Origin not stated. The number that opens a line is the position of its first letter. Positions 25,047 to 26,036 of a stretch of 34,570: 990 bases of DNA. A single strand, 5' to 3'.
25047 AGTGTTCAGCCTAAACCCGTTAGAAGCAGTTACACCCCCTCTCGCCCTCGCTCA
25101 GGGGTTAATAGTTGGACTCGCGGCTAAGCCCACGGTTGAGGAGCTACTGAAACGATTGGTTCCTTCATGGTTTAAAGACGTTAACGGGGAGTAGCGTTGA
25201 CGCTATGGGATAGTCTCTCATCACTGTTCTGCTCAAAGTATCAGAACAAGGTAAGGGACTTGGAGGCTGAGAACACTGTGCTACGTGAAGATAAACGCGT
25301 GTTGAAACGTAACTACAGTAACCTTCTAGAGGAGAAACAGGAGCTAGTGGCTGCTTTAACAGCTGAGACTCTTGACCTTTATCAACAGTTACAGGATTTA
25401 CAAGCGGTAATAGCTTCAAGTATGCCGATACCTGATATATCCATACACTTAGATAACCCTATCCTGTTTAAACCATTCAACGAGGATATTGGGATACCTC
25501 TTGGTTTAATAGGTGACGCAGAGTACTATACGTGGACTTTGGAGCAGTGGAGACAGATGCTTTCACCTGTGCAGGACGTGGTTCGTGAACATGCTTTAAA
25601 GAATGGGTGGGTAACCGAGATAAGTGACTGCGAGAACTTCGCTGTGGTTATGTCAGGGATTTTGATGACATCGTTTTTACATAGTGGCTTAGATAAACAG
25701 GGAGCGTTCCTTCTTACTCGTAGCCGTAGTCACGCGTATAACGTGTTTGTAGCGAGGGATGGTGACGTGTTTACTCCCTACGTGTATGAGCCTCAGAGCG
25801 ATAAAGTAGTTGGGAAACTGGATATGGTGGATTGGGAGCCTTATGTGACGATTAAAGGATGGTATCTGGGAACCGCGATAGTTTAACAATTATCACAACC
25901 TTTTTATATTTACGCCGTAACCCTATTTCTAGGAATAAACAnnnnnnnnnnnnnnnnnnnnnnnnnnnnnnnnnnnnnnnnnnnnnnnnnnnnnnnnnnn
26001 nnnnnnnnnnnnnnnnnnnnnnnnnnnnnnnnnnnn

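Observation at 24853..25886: Candidate lysis pair: 3-TM membrane protein plus transglutaminase-like cysteine peptidase with leucine-zipper N-terminus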

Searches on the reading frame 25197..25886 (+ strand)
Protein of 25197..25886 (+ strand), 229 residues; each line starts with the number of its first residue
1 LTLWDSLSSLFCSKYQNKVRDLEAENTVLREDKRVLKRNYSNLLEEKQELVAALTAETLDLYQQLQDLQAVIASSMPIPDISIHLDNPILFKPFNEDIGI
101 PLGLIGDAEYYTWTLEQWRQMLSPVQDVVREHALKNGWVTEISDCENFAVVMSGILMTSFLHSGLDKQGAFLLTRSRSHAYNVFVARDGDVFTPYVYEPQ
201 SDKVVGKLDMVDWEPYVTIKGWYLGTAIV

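Call 4: search_protein_families(library=pfam, proteins=[window:25197-25886:+], max_evalue=1)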
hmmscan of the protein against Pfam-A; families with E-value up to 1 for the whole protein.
window:25197-25886:+ (229 aa): 8 families
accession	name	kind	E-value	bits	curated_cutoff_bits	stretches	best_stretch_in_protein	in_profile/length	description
PF04849.18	HAP1_N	-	1.7e-05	24.6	33.9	1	15-74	167-226/307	HAP1 N-terminal conserved region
PF25450.1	Rab11-FIP3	-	0.00034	21.4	31.9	1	11-64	55-108/125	Rab11-FIP3-like domain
PF16740.10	SKA2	-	0.00096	19.4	30.1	1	20-74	41-95/110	Spindle and kinetochore-associated protein 2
PF12709.12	Fungal_TACC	-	0.0014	19.5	27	1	11-54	32-75/77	Fungal Transforming acidic coiled-coil (TACC) proteins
PF14662.11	KASH_CCD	-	0.058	13.8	43.3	1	19-71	10-58/191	Coiled-coil region of CCDC155 or KASH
PF24319.2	DUF7491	-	0.19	12.4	30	1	11-70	22-77/90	Coiled-coil region of unknown function (DUF7491)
PF08286.16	Spc24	-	0.23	12.1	25.3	1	16-65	10-64/109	Spc24 subunit of Ndc80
PF00170.26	bZIP_1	-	0.34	11.5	27.6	1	13-47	29-63/64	bZIP transcription factor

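Call 5: search_protein_families(library=phrogs, proteins=[window:25197-25886:+], max_evalue=0.1)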
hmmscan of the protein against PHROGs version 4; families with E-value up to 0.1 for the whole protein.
window:25197-25886:+ (229 aa): 1 family
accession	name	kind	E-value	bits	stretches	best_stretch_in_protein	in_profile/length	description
phrog_1066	-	unknown function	0.028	15.6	1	20-73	5-57/119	-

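Call 6: find_homologous_proteins(query=window:25197-25886:+, max_evalue=0.01)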
Query window:25197-25886:+ (229 aa): 9 proteins with E <= 0.01 among 196 candidates.
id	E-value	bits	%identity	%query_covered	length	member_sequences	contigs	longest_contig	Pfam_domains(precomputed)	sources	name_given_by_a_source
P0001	1.4e-150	517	100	100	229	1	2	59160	PF04849.19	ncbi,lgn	-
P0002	2.3e-98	346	68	97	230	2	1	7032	-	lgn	-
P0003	8.8e-78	279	57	93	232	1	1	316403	-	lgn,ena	-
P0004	1.1e-76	275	55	100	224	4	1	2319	-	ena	-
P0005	1.6e-66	242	50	100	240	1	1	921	-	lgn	-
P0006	2.6e-66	241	49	97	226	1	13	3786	-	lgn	-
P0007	1.2e-37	147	40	97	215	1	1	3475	-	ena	-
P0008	3.0e-27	113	32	96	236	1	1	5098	-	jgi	-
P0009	9.0e-23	99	32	97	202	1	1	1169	-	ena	-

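Call 7: find_encoding_contigs(protein=P0001, flank=10000, max_places=4)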
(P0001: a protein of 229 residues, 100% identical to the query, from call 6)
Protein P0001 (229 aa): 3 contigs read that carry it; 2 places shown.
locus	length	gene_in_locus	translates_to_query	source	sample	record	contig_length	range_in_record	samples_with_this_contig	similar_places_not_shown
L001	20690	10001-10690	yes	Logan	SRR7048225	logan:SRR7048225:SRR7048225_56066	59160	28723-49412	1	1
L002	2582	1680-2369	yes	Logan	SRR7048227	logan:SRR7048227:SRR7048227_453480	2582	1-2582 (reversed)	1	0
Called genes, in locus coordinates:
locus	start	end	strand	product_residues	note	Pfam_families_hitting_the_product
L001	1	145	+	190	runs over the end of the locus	-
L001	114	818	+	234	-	-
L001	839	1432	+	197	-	-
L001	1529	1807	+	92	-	-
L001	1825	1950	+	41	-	-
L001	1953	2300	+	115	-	-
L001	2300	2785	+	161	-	-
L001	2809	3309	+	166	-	-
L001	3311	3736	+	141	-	-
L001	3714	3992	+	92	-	-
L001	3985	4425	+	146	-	-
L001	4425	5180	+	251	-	-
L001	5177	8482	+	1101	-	-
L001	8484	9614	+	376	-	-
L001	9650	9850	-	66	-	-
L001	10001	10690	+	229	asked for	PF04849:HAP1_N (faint)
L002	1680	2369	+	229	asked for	PF04849:HAP1_N (faint)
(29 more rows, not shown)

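Call 8: find_encoding_contigs(protein=P0003, flank=10000, max_places=4)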
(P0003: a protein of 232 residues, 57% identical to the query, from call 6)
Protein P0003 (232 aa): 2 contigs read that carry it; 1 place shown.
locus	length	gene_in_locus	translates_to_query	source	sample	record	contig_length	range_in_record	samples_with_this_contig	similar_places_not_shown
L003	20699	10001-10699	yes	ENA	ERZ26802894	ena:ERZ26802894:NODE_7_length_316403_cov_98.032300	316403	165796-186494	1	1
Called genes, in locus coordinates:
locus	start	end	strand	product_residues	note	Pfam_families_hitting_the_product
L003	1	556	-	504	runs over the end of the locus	-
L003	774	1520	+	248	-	PF06745:ATPase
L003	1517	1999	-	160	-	PF15956:DUF4760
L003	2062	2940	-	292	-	-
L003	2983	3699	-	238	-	-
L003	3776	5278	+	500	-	PF04015:DUF362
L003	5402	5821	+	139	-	PF07484:Collar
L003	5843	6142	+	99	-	PF21880:DUF6916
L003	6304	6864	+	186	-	-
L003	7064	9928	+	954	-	PF07705:CARDB, PF15902:Sortilin-Vps10 (faint)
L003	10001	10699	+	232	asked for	-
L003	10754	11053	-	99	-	-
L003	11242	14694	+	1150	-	PF01094:ANF_receptor, PF13458:Peripla_BP_6, PF17963:Big_9 (faint), PF00801:PKD (faint), PF18911:PKD_4, PF02369:Big_1, PF18911:PKD_4 (weak)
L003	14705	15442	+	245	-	-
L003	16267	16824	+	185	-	-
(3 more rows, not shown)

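Call 10: search_dna_similar(query=window:25197-25886:+, collection=phages, mode=protein, max_evalue=0.01)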
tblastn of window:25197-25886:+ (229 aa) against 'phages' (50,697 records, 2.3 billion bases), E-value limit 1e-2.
No match.

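Call 15: search_solved_structures(query=A1, max_evalue=10, show_alignments=3)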
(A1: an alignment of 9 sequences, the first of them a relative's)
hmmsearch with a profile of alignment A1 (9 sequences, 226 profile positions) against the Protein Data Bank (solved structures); distinct sequences matched with E-value up to 10: 77 (the best 60 are shown).
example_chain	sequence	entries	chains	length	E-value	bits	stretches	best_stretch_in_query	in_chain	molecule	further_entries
3phz_A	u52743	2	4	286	2.7e-08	36.7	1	133-200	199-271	Ricin B-related lectin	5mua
5mu9_A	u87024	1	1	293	0.0001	25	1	133-208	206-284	Agglutinin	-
2iho_A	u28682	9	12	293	0.0001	25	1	133-208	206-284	Lectin | Agglutinin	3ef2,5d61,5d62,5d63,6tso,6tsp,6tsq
6yh0_AAA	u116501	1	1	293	0.0045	19.6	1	133-207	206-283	Agglutinin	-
6tsl_AAA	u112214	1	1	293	0.006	19.2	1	133-208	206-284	Agglutinin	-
4kht_A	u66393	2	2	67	0.055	16.1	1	11-65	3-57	Gp41 helix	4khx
5apq_A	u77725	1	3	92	0.068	15.8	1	39-88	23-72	GENERAL CONTROL PROTEIN GCN4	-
3j79_X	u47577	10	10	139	0.081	15.5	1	16-120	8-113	60S ribosomal protein eL22 | 60S ribosomal protein L22, putative | 60S ribosomal protein L22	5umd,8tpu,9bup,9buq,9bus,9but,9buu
3uq3_A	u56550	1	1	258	0.11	15.1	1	16-98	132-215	Heat shock protein STI1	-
6tsn_AAA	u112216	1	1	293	0.21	14.2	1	136-199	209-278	Agglutinin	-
9tln_A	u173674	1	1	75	0.23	14.1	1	17-73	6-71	Sc-apCC-2-BCL-xL-2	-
6tsm_AAA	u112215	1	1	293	0.25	13.9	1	133-207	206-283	Agglutinin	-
3upv_A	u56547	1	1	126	0.29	13.7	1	21-99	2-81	Heat shock protein STI1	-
1gk4_A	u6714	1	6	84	0.33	13.5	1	17-72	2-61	VIMENTIN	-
6jfv_B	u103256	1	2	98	0.36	13.4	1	11-49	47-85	Keratin, type II cytoskeletal 5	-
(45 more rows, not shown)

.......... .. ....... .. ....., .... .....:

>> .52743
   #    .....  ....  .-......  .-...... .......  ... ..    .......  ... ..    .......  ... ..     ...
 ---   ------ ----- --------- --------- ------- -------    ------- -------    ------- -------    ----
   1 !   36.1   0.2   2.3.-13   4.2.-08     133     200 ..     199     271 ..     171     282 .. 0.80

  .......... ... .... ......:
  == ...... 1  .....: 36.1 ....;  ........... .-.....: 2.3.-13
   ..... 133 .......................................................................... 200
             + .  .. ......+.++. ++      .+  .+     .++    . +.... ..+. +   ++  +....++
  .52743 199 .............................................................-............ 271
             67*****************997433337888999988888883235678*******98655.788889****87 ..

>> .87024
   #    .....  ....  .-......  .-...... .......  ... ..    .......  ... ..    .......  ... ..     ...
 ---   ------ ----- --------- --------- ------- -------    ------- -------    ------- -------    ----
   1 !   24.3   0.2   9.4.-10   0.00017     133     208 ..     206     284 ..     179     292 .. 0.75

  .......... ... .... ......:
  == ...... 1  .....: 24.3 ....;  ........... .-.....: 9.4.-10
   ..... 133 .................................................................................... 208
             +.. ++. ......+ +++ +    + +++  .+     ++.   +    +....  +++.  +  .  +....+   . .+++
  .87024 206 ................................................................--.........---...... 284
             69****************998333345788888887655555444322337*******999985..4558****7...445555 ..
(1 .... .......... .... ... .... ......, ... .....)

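Call 16: search_protein_families(library=pfam, alignment_id=A1, max_evalue=10)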
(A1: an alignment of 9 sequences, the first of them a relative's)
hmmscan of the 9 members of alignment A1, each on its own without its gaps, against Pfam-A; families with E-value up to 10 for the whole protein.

A. member 1, P0001 (229 aa): 8 families
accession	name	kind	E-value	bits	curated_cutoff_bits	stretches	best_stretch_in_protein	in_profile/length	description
PF04849.18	HAP1_N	-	1.7e-05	24.6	33.9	1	15-74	167-226/307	HAP1 N-terminal conserved region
PF25450.1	Rab11-FIP3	-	0.00034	21.4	31.9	1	11-64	55-108/125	Rab11-FIP3-like domain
PF16740.10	SKA2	-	0.00096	19.4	30.1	1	20-74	41-95/110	Spindle and kinetochore-associated protein 2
PF12709.12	Fungal_TACC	-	0.0014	19.5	27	1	11-54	32-75/77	Fungal Transforming acidic coiled-coil (TACC) proteins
PF14662.11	KASH_CCD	-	0.058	13.8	43.3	1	19-71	10-58/191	Coiled-coil region of CCDC155 or KASH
PF24319.2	DUF7491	-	0.19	12.4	30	1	11-70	22-77/90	Coiled-coil region of unknown function (DUF7491)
PF08286.16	Spc24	-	0.23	12.1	25.3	1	16-65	10-64/109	Spc24 subunit of Ndc80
PF00170.26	bZIP_1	-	0.34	11.5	27.6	1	13-47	29-63/64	bZIP transcription factor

B. families by the number of members that match (of 9 scanned): 55 families (the first 25 are shown)
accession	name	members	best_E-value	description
PF18021.7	Agglutinin_C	7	0.00069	Agglutinin C-terminal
PF04849.18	HAP1_N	3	1.7e-05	HAP1 N-terminal conserved region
PF25450.1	Rab11-FIP3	3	0.00034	Rab11-FIP3-like domain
PF16740.10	SKA2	2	0.00096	Spindle and kinetochore-associated protein 2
PF15921.10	CCDC158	2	0.27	Coiled-coil domain-containing protein 158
PF11855.13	DUF3375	1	0.00019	Protein of unknown function (DUF3375)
PF19204.5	DUF5876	1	0.00081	Family of unknown function (DUF5876)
PF14712.11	Snapin_Pallidin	1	0.0012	Snapin/Pallidin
PF07889.17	DUF1664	1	0.0012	Protein of unknown function (DUF1664)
PF12709.12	Fungal_TACC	1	0.0014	Fungal Transforming acidic coiled-coil (TACC) proteins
PF04065.20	Not3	1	0.0021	Not1 N-terminal domain, CCR4-Not complex component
PF10498.14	IFT57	1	0.0027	Intra-flagellar transport protein 57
PF25802.1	WWC1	1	0.0041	WWC1-like, helical hairpin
PF18022.7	Lectin_C_term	1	0.0048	Ricin-type beta-trefoil lectin C-terminal domain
PF02955.21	GSH-S_ATP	1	0.014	Prokaryotic glutathione synthetase, ATP-grasp domain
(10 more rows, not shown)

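Call 17: find_encoding_contigs(protein=P0002, flank=10000, max_places=3)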
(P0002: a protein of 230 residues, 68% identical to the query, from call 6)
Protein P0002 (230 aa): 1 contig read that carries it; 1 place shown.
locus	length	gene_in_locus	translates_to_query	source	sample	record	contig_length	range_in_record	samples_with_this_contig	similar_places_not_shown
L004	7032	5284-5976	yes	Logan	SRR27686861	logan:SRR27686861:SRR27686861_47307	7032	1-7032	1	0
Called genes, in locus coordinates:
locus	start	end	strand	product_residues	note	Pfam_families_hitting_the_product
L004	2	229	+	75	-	?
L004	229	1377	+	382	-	-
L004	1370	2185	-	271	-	PF04467:DUF483 (faint)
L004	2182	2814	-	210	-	-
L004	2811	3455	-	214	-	-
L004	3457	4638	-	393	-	PF04055:Radical_SAM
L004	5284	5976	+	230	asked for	-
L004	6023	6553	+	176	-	-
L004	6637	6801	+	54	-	-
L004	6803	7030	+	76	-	?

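Call 18: find_encoding_contigs(protein=P0008, flank=10000, max_places=3)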
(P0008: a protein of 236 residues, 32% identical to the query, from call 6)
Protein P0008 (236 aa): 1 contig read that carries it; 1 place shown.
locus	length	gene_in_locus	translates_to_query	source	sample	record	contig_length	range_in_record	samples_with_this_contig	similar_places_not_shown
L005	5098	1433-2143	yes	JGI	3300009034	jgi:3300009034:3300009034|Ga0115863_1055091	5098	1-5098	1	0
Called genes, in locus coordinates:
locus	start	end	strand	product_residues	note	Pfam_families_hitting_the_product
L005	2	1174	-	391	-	?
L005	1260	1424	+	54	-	-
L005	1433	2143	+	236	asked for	-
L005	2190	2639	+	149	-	-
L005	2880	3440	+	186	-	-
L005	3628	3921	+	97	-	-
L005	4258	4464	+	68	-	-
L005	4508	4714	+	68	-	-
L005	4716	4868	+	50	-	-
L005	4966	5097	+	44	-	?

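Call 19: find_encoding_contigs(protein=P0007, flank=10000, max_places=3)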
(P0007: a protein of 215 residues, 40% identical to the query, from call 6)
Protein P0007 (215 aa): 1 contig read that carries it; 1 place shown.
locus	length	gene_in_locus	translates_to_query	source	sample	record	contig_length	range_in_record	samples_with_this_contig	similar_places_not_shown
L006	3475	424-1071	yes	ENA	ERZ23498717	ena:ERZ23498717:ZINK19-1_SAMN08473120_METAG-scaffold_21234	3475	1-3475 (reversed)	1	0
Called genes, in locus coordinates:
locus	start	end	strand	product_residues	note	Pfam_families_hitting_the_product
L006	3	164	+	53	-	?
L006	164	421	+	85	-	-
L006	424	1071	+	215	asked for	-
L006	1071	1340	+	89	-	-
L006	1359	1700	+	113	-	-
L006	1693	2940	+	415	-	PF03237:Terminase_6N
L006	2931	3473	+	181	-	?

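Call 23: find_related_loci(query=A1, collection=genome_contigs, flank=10000)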
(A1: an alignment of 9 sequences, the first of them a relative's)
Query A1 (229 aa) in genome_contigs; peptide patterns used: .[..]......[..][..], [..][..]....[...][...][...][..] (x = any residue, [..] = any of these).
18 stretches matched a pattern; 2 encode a relative of the query (tblastn E <= 1e-3); 2 distinct loci.
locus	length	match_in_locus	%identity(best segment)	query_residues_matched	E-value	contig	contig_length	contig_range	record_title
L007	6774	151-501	32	106-225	6e-19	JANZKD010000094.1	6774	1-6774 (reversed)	MAG: Candidatus Culexmicrobium profundum isolate GB-1867-035 Ga0190363_1005324, whole genome shotgun sequence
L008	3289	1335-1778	27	78-225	1e-11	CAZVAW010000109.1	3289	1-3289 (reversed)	MAG TPA_asm: uncultured Desulfurococcaceae archaeon isolate SRP141559_co1_79 genome assembly, contig: NODE_19133_length_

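Call 24: predict_structure(alignment_id=A1)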
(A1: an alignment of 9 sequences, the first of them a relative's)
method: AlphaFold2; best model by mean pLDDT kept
length: 229 residues; sequences in the alignment: 9
mean_pLDDT: 66.5   pTM: 0.50
mean pLDDT of the five models: 66.5, 63.8, 63.3, 58.9, 55.6
residues with pLDDT >= 90: 0; 70-90: 119; 50-70: 62; < 50: 48
segments of 3 or more residues with pLDDT < 50: 75-81, 87-104, 214-229
pLDDT, mean of each block of 10 residues (from residue 1): 51 68 85 87 83 75 60 44 48 38 55 81 80 68 72 74 63 72 78 80 82 49 36
secondary structure, 60 per line:
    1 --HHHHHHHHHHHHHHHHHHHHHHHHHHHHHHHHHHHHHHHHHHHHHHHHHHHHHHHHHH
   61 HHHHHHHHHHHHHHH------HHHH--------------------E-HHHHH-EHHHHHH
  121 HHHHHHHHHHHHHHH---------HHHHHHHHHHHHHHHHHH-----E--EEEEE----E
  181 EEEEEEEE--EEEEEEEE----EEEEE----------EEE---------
elements in order: H3-75 H82-85 H108-112 H115-135 H145-162 E171-175 E180-188 E191-198 E203-207 E218-220

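Call 29: search_protein_representatives(alignment_id=A1)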
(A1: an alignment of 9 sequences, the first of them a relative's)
Query: 9 sequences, 226 profile positions. Proteins with E-value up to 0.001 (for the whole library): 464; up to 1e-10: 135; up to 1e-30: 72. The best 150 are listed.
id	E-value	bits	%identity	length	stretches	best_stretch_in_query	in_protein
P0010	8.9e-99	345.8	-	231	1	2-225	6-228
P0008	7.5e-84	297.0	-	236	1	5-224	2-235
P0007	8.7e-80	283.7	-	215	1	2-222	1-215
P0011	1.5e-62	227.3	-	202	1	43-225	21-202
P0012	8.2e-61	221.6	-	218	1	7-223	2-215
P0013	5.7e-60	218.9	-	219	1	3-223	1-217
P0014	1.9e-57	210.6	-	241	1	10-224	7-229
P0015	3.0e-57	210.0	-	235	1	8-223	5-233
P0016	8.5e-55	202.0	-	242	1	1-223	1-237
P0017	1.5e-53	197.9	-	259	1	15-221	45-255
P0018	8.5e-52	192.2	-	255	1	23-223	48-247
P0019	8.8e-52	192.1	-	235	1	6-223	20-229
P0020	1.2e-51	191.6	-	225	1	2-221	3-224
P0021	3.0e-51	190.4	-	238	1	2-224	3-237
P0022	3.3e-51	190.2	-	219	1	3-222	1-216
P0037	1.0e-45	172.3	-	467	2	141-222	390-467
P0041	3.9e-44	167.1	-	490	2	142-224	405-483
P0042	6.8e-43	163.0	-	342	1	5-217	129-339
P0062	5.3e-35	137.2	-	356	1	4-205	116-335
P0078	6.8e-31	123.8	-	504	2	141-222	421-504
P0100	1.1e-26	110.1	-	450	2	141-222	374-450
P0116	7.2e-22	94.3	-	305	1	5-142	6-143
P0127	2.5e-18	82.7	-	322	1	8-198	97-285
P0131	2.8e-16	76.0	-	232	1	6-218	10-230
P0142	9.7e-11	57.9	-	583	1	2-134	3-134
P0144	1.9e-10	56.9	-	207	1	3-212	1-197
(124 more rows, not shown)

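Call 30: fold_search(model_id=the predicted structure, library=pdb)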
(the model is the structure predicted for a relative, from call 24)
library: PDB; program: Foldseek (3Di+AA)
matches with E <= 10: 471; with E <= 0.001: 0
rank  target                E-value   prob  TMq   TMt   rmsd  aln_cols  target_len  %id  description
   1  4fgq_A                5.7e-02  0.41  0.24  0.29  13.0       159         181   17  Legionella pneumophila LapG (released 2012-06-20)
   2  9c93_B                7.2e-02  0.20  0.21  0.12  12.4       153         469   17  Crystal structure of menin in complex with inhibitor compound 26 (released 2025-01-15)
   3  4fgp_A                8.6e-02  0.30  0.23  0.26  13.1       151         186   16  Legionella pneumophila LapG (EGTA-treated) (released 2012-06-20)
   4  4fgo                  1.6e-01  0.23  0.23  0.27  12.2       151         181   14  Legionella pneumophila LapG (calcium-bound) (released 2012-06-20)
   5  4fgq_B                1.7e-01  0.23  0.23  0.27  13.2       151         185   15  Legionella pneumophila LapG (released 2012-06-20)
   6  4fgp_B                1.9e-01  0.28  0.25  0.29  12.8       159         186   16  Legionella pneumophila LapG (EGTA-treated) (released 2012-06-20)
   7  6z46_K                3.0e-01  0.33  0.17  0.21  12.2        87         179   14  Structure of the S. acidocaldarius 20S proteasome (Saci0613/Saci0662) (released 2020-08-05)
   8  4r3o_I                3.2e-01  0.14  0.14  0.14  13.3       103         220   17  Human Constitutive 20S Proteasome (released 2015-01-28)
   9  6z46_W                3.8e-01  0.21  0.17  0.22  12.3        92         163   14  Structure of the S. acidocaldarius 20S proteasome (Saci0613/Saci0662) (released 2020-08-05)
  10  6z46_M                4.8e-01  0.25  0.17  0.22  11.2        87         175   14  Structure of the S. acidocaldarius 20S proteasome (Saci0613/Saci0662) (released 2020-08-05)
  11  8bzl_V                4.8e-01  0.18  0.16  0.16  13.1       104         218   16  Human 20S Proteasome in complex with peptide activator peptide BLM42 (released 2023-12-27)
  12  6z46_H                5.1e-01  0.18  0.17  0.20  12.2        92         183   14  Structure of the S. acidocaldarius 20S proteasome (Saci0613/Saci0662) (released 2020-08-05)
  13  6z46_J                5.4e-01  0.25  0.17  0.21  11.3        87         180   14  Structure of the S. acidocaldarius 20S proteasome (Saci0613/Saci0662) (released 2020-08-05)
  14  6z46_N                5.4e-01  0.18  0.16  0.20  11.5        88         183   15  Structure of the S. acidocaldarius 20S proteasome (Saci0613/Saci0662) (released 2020-08-05)
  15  7dr6_1                5.4e-01  0.14  0.15  0.16  13.1       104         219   14  PA28alpha-beta in complex with immunoproteasome (released 2021-01-20)
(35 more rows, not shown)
